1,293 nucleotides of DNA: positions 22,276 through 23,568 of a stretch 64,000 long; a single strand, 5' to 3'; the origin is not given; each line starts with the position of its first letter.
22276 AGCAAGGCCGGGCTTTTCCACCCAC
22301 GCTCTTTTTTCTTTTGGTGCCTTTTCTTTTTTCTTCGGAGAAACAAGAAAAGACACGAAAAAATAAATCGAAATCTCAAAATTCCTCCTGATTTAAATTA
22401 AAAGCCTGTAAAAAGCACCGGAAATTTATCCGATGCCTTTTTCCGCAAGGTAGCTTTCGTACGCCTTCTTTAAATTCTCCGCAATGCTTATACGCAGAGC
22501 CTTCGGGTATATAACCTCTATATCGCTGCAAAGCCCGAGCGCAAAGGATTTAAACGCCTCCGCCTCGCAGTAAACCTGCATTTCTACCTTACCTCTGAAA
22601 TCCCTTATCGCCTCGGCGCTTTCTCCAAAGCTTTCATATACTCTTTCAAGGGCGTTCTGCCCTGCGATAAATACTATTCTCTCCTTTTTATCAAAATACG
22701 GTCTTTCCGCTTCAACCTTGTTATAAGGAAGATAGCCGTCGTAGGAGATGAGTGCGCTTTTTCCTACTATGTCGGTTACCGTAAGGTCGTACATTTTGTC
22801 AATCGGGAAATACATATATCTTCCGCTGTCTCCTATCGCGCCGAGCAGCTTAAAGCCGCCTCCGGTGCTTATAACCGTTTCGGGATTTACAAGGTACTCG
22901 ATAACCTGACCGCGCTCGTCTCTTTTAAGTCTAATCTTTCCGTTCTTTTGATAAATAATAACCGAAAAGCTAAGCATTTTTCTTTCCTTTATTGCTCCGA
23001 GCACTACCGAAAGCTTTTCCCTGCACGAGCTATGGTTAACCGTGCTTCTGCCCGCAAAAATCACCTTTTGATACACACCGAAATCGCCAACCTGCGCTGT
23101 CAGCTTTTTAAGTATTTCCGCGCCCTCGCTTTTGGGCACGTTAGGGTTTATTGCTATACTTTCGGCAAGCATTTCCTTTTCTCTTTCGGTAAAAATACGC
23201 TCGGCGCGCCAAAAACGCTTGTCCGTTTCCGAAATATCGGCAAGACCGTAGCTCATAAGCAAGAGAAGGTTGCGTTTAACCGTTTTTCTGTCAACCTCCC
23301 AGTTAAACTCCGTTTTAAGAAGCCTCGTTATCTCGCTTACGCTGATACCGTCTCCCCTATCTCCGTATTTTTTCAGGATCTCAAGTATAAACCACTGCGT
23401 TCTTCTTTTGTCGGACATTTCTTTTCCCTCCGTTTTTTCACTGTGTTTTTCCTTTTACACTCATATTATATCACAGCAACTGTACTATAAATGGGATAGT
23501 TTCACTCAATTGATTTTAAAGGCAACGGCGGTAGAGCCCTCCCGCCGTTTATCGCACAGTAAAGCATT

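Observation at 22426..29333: WYL-family regulator divergently paired with two translationally coupled MacB-type ATPase-FtsX fusion proteins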

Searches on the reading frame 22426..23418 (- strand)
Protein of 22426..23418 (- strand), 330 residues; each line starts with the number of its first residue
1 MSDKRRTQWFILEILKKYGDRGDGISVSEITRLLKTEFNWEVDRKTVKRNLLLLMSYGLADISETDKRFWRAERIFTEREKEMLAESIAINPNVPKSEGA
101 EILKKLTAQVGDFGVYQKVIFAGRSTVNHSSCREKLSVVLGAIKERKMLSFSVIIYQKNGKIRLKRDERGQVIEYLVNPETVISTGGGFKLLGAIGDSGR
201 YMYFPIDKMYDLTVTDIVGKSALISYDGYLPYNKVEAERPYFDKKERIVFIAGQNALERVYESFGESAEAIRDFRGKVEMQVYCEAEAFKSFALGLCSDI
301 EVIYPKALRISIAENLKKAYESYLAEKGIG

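Call 3: search_protein_families(library=pfam, proteins=[window:22426-23418:-], max_evalue=0.01)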
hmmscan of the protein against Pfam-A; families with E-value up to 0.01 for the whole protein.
window:22426-23418:- (330 aa): 1 family
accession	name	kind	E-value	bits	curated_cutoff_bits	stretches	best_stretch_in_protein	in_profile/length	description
PF25583.1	WCX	-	0.0079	17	23.9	0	256-319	13-75/76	WCX domain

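Call 4: search_protein_families(library=ncbifam, proteins=[window:22426-23418:-], max_evalue=0.01)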
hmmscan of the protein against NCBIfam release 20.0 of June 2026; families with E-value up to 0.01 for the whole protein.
window:22426-23418:- (330 aa): 0 families

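Call 8: search_solved_structures(query=window:22426-23418:-, max_evalue=10, show_alignments=2)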
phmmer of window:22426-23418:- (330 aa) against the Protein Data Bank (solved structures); distinct sequences matched with E-value up to 10: 0.

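Call 9: search_protein_families(library=padloc, proteins=[window:22426-23418:-], max_evalue=1)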
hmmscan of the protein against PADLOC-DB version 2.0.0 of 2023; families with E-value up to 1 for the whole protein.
window:22426-23418:- (330 aa): 3 families
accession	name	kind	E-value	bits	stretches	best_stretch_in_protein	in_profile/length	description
PDLC01652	WYL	-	2e-10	39.2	1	126-319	10-161/162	"CAS-I,CAS-II,CAS-III,CAS-IV,CAS-V,CAS-VI; associated_signaling"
PDLC01457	WYL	-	0.00021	18.9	1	74-214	68-193/229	"CAS-I,CAS-II,CAS-III,CAS-IV,CAS-V,CAS-VI; associated_signaling"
PDLC01794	CARF1--CARF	-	0.0097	13.7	1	122-286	89-163/168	-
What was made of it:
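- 22426..23418 (-): Divergent wHTH-WYL-WCX-family transcription regulator (330 aa). It is a lineage-specific neighbour of the ABC pair. PADLOC WYL E 2e-10 (call 9).
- Checked: A PADLOC WYL model hits at E 2e-10 (call 9).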

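Call 10: search_protein_families(library=pfam, proteins=[window:22426-23418:-], max_evalue=10)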
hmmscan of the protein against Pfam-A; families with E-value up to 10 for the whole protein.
window:22426-23418:- (330 aa): 1 family
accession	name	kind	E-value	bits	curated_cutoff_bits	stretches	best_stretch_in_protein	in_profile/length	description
PF25583.1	WCX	-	0.0079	17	23.9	1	256-319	13-75/76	WCX domain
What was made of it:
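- Tried and rejected: Pfam and NCBIfam gave nothing on the ectodomains (calls 4, 10).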

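Call 11: find_homologous_proteins(query=window:22426-23418:-)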
Query window:22426-23418:- (330 aa): 94 proteins with E <= 0.001 among 3861 candidates.
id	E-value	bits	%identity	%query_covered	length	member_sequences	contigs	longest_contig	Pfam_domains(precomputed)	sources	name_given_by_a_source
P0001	7.4e-213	724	100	100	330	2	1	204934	-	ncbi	-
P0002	5.7e-192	655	89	99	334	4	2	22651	-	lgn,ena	-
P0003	7.7e-191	651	90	98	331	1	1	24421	-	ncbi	-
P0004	3.6e-189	646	88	99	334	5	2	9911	-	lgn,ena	-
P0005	2.1e-182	624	84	100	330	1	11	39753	-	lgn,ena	-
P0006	2.5e-181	620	85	99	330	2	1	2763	-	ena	-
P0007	2.7e-179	613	83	100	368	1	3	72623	-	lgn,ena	-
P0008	5.6e-179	612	85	100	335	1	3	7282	-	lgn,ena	-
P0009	9.9e-172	588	80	100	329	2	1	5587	-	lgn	-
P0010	1.2e-171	588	79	100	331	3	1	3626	PF25583.2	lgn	-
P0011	5.3e-168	576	78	100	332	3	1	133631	-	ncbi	-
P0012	1.4e-41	161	33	100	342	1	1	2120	-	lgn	-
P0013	1.6e-19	89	29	94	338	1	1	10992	PF13280.13,PF25583.2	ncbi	-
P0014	1.8e-19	88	25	95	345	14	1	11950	PF13280.13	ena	-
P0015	1.1e-17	82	26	95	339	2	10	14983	PF13280.13,PF25583.2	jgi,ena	-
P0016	1.5e-17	82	26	96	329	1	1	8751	PF13280.13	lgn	-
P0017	2.5e-17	81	28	95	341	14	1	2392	PF13280.13,PF25583.2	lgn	-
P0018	3.3e-17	81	27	95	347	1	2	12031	PF13280.13,PF25583.2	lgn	-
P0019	6.8e-17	80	29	95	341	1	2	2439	PF13280.13,PF25583.2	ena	-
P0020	8.2e-17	80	28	95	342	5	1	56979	PF13280.13,PF25583.2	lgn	-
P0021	1.1e-16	79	28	95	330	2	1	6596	PF13280.13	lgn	-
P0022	1.1e-16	79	27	95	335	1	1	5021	PF13280.13,PF25583.2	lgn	-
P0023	1.3e-16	79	25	95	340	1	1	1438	PF13280.13,PF25583.2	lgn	-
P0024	1.6e-16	79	27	95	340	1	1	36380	PF13280.13,PF25583.2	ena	-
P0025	2.1e-16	78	24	95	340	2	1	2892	PF13280.13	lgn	-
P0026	4.5e-16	77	27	92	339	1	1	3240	PF13280.13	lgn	-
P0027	4.6e-16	77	24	95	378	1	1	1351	PF13280.13,PF25583.2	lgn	-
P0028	5.1e-16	77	27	97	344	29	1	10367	PF13280.13,PF25583.2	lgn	-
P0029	5.3e-16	77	25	95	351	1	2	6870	PF13280.13,PF25583.2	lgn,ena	-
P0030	6.2e-16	77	26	93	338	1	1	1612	PF13280.13,PF25583.2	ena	-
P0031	9.8e-16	76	26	93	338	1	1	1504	PF13280.13,PF25583.2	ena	-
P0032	1.1e-15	76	27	94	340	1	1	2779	PF13280.13,PF25583.2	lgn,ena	-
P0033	2.3e-15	75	25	95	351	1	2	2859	PF13280.13,PF25583.2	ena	-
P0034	2.8e-15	75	26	92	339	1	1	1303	PF13280.13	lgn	-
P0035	3.4e-15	74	28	95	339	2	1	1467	PF13280.13,PF25583.2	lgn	-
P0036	3.7e-15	74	24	91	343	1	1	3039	PF13280.13,PF25583.2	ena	-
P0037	3.7e-15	74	24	96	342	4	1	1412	PF13280.13,PF25583.2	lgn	-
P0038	4.3e-15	74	27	95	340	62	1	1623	PF13280.13,PF25583.2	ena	-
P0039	5.2e-15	74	26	95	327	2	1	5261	PF13280.13,PF25583.2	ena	-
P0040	5.4e-15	74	27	95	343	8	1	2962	PF13280.13,PF25583.2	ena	-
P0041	5.5e-15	74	24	93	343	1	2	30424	PF13280.13,PF25583.2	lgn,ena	-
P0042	5.8e-15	74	26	93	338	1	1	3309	PF13280.13,PF25583.2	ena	-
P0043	2.4e-14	72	26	95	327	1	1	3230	PF13280.13,PF25583.2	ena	-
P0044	3.2e-14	71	25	93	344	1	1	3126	PF13280.13,PF25583.2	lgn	-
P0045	3.9e-14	71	26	95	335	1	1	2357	PF13280.13,PF25583.2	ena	-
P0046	4.7e-14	71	26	93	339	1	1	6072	PF13280.13,PF25583.2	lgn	-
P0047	5.0e-14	70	26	95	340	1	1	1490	PF13280.13,PF25583.2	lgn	-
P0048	5.3e-14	70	26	95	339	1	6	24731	PF13280.13,PF25583.2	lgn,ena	-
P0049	9.1e-14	70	27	95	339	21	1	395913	PF13280.13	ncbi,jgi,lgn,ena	-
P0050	9.2e-14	70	26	95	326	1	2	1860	PF13280.13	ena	-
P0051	1.0e-13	69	25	95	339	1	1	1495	PF13280.13,PF25583.2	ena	-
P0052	1.1e-13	69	26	96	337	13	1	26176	PF13280.13,PF25583.2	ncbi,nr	ncbi:MAG: WYL domain-containing protein [Firmicutes bacterium]|nr:WYL domain-containing protein [Bac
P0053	1.8e-13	69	26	95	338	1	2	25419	PF13280.13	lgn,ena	-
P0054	1.8e-13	69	25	96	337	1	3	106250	PF13280.13,PF25583.2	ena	-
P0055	2.6e-13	68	26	95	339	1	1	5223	PF13280.13,PF25583.2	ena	-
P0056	2.7e-13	68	25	96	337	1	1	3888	PF13280.13,PF25583.2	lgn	-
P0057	3.0e-13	68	25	95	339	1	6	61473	PF13280.13,PF25583.2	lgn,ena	-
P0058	3.6e-13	68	25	95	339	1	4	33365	PF13280.13,PF25583.2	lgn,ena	-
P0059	3.7e-13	68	25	95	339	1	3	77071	PF13280.13,PF25583.2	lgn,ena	-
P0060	4.2e-13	67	25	96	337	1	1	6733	PF13280.13,PF25583.2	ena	-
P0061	4.3e-13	67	25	95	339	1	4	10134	PF13280.13,PF25583.2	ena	-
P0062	5.0e-13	67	27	95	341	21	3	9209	PF13280.13,PF25583.2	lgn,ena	-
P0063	7.6e-13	67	26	95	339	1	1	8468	PF13280.13,PF25583.2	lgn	-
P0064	9.1e-13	66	25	95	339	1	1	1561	PF13280.13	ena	-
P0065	9.9e-13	66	25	95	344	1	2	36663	PF13280.13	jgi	-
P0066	1.1e-12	66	25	95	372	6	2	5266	PF13280.13,PF25583.2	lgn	-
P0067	1.2e-12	66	27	95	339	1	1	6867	PF13280.13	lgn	-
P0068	1.3e-12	66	25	95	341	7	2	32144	PF13280.13,PF25583.2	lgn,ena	-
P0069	1.4e-12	66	27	95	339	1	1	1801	PF13280.13,PF25583.2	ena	-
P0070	1.7e-12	65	25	95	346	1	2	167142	PF13280.13,PF25583.2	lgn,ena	-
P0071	1.8e-12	65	27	95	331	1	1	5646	PF13280.13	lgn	-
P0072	1.9e-12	65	24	95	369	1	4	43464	PF13280.13,PF25583.2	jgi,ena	-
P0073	1.9e-12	65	23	95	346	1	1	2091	PF13280.13,PF25583.2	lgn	-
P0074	2.2e-12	65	22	95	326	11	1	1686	PF13280.13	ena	-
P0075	2.4e-12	65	27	96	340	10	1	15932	PF13280.13,PF25583.2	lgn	-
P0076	3.1e-12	65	26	96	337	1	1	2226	PF13280.13,PF25583.2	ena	-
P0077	3.5e-12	64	25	91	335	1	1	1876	PF13280.13,PF25583.2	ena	-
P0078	4.0e-12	64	26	91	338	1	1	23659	PF13280.13,PF25583.2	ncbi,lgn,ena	-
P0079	4.4e-12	64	25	96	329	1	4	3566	PF13280.13,PF25583.2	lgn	-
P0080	7.2e-12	63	26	95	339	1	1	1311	PF13280.13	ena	-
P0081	1.2e-11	63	25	95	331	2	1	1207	PF13280.13,PF25583.2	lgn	-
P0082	1.8e-11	62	24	95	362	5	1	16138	PF13280.13,PF25583.2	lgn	-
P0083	4.7e-11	61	27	95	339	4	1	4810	PF13280.13,PF25583.2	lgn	-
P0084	2.2e-10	59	25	64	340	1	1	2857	PF13280.13,PF25583.2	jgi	jgi:predicted DNA-binding transcriptional regulator YafY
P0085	1.2e-9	56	27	97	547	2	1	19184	PF13280.13,PF25583.2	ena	-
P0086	2.0e-9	55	26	79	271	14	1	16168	PF13280.13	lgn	-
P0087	7.1e-9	54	25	97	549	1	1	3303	PF13280.13,PF25583.2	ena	-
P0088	1.6e-7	49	26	98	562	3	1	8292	PF13280.13,PF25583.2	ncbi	-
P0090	1.7e-5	42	21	97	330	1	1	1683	PF13280.13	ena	-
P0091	3.3e-5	42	19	92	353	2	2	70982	PF13280.13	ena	-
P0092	2.2e-4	39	21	94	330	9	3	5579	PF13280.13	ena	-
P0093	5.8e-4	37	20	95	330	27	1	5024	PF13280.13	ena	-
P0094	5.9e-4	37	23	58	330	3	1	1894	PF13280.13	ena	-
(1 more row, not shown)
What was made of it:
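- Closest known: WYL-domain regulators. Different: It is confined to about 11 close homologues (call 11).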

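Call 40: search_solved_structures(query=A6, max_evalue=1)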
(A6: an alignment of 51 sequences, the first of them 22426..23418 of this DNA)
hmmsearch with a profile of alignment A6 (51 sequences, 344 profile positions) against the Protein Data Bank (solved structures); distinct sequences matched with E-value up to 1: 12.
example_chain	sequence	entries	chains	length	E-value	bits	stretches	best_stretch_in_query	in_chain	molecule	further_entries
7u02_B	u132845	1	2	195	1.5e-07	34.2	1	203-338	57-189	WYL domain-containing protein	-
7tzv_A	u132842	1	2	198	1.6e-07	34.1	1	203-338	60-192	WYL domain-containing protein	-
7p5x_AX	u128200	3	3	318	2.7e-07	33.4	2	287-342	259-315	PafC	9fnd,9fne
9cu3_B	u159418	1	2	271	3.9e-07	32.9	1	203-338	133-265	WYL domain-containing protein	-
9pfq_Q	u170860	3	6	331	6.4e-07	32.1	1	203-337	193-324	WYL domain-containing protein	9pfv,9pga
8tp8_A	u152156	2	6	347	7.1e-07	32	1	203-337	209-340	DeoR-family transcriptional regulator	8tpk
7p5x_AY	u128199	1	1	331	0.054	15.9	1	181-229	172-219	Transcriptional regulator-like protein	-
9fnd_X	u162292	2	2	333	0.054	15.9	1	181-229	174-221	Transcriptional regulator-like protein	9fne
3sz6_A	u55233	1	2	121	0.079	15.4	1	175-251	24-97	Conserved domain protein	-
3sik_A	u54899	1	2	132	0.091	15.2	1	175-251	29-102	Conserved domain protein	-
6sj9_A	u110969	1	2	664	0.17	14.3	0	309-342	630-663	Proteasome accessory factor B/C (PafBC)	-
7aoi_AX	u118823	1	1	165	0.55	12.6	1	85-142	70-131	Ribosomal protein L23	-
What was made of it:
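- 22426..23418 (-): The family profile hits solved WYL proteins and PafC at E ~1e-7 (call 40).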

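Call 43: find_encoding_contigs(protein=P0007, flank=10000, max_places=2)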
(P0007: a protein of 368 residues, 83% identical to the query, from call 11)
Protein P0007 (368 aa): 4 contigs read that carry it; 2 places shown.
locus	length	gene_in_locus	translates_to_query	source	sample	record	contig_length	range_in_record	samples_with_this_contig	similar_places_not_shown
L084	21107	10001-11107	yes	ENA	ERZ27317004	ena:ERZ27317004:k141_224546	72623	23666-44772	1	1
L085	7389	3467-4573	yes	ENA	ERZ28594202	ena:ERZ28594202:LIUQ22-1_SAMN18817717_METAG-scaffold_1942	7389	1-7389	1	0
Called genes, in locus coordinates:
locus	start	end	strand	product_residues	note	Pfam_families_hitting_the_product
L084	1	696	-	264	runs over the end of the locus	PF08282:Hydrolase_3, PF05116:S6PP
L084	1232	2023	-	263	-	PF00702:Hydrolase (weak), PF08282:Hydrolase_3, PF05116:S6PP (weak)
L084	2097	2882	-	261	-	PF00702:Hydrolase (faint), PF05116:S6PP (faint), PF08282:Hydrolase_3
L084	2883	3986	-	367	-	PF00144:Beta-lactamase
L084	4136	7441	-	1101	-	PF00005:ABC_tran, PF02463:SMC_N (faint), PF02687:FtsX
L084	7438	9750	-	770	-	PF00005:ABC_tran, PF02463:SMC_N, PF13304:AAA_21 (faint)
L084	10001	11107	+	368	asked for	-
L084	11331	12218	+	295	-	PF02219:MTHFR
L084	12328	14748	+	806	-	PF02574:S-methyl_trans, PF00809:Pterin_bind, PF02607:B12-binding_2, PF02310:B12-binding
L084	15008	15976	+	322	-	PF12822:ECF_trnsprt, PF08973:TM1506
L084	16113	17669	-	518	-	-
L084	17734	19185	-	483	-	PF02096:60KD_IMP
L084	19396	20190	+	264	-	PF02463:SMC_N (weak), PF00005:ABC_tran, PF13304:AAA_21 (faint)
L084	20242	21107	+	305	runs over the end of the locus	PF01458:SUFBD_core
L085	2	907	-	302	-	?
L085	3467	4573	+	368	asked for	-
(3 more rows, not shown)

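Call 44: find_encoding_contigs(protein=P0005, flank=10000, max_places=2)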
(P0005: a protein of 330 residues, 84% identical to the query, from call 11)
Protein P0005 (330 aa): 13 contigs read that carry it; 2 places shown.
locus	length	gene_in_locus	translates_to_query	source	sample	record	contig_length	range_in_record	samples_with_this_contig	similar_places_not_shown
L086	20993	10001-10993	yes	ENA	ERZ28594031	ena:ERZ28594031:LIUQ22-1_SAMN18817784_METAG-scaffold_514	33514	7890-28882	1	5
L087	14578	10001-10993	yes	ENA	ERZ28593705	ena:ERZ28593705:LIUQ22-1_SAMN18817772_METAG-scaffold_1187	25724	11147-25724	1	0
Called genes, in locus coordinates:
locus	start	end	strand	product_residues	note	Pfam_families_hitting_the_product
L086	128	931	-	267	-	PF08282:Hydrolase_3, PF12710:HAD (faint), PF05116:S6PP (weak)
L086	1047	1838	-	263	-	PF00702:Hydrolase (faint), PF08282:Hydrolase_3, PF05116:S6PP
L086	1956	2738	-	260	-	PF08282:Hydrolase_3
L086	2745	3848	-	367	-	PF00144:Beta-lactamase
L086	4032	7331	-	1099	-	PF00005:ABC_tran, PF02463:SMC_N (faint), PF02687:FtsX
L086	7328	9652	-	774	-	PF00005:ABC_tran, PF02463:SMC_N, PF13304:AAA_21 (faint)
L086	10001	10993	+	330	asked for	-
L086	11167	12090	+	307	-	PF02219:MTHFR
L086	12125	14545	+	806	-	PF02574:S-methyl_trans, PF00809:Pterin_bind, PF02607:B12-binding_2, PF02310:B12-binding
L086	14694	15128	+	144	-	PF08837:DUF1810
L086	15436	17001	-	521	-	PF07581:Glug (faint)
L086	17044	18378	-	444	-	PF02096:60KD_IMP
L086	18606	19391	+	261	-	PF00005:ABC_tran, PF02463:SMC_N (faint), PF13304:AAA_21 (faint)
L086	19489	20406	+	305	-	PF01458:SUFBD_core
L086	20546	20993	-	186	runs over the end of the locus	PF28549:NDPSase_N (weak), PF00293:NUDIX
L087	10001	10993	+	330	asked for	-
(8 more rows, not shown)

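Call 56: find_encoding_contigs(protein=P0049, flank=6000, max_places=3)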
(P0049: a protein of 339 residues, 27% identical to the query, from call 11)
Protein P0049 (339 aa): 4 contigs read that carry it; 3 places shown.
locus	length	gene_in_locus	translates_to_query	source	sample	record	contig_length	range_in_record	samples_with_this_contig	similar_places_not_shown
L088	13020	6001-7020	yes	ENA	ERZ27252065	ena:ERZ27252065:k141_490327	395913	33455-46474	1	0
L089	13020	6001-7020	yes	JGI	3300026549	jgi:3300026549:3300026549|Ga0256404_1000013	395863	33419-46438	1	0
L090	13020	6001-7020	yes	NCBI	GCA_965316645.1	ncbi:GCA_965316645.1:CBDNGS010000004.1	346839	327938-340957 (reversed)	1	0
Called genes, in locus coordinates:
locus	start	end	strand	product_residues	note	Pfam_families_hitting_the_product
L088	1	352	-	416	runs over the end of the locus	PF00872:Transposase_mut, PF10551:MULE (faint)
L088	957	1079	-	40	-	-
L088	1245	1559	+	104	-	PF13560:HTH_31, PF01381:HTH_3 (weak)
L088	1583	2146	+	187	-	PF01613:Flavin_Reduct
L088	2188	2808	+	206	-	PF07929:PRiA4_ORF3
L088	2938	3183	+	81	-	PF01757:Acyl_transf_3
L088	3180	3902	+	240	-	PF01757:Acyl_transf_3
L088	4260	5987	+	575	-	PF03235:GmrSD_N, PF07510:GmrSD_C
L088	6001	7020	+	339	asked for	PF13280:WYL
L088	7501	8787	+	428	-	PF00004:AAA, PF01434:Peptidase_M41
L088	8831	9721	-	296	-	PF13408:Zn_ribbon_recom (weak)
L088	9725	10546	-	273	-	PF00239:Resolvase, PF07508:Recombinase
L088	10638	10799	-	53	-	-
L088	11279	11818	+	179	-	-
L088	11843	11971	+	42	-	-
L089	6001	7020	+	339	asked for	PF13280:WYL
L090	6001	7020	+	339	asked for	PF13280:WYL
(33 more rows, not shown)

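Call 57: find_encoding_contigs(protein=P0013, flank=6000, max_places=2)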
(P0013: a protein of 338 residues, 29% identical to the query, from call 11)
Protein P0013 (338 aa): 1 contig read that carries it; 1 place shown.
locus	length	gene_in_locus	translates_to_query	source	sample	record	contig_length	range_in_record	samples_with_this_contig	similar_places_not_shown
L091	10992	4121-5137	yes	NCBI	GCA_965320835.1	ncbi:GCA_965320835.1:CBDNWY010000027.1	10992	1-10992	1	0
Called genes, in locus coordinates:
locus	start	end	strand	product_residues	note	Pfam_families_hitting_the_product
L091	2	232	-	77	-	?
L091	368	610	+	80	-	-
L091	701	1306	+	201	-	PF03796:DnaB_C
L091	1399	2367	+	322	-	PF03235:GmrSD_N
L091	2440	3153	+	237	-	PF07510:GmrSD_C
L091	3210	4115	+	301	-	PF13302:Acetyltransf_3, PF00583:Acetyltransf_1 (faint)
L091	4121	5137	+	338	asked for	PF13280:WYL, PF25583:WCX (weak)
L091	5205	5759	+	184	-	-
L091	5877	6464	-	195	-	PF00581:Rhodanese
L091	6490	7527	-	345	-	PF13930:Endonuclea_NS_2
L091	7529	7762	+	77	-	PF25583:WCX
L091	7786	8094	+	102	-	-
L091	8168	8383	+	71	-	-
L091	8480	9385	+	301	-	PF03372:Exo_endo_phos (faint)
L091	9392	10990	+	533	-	?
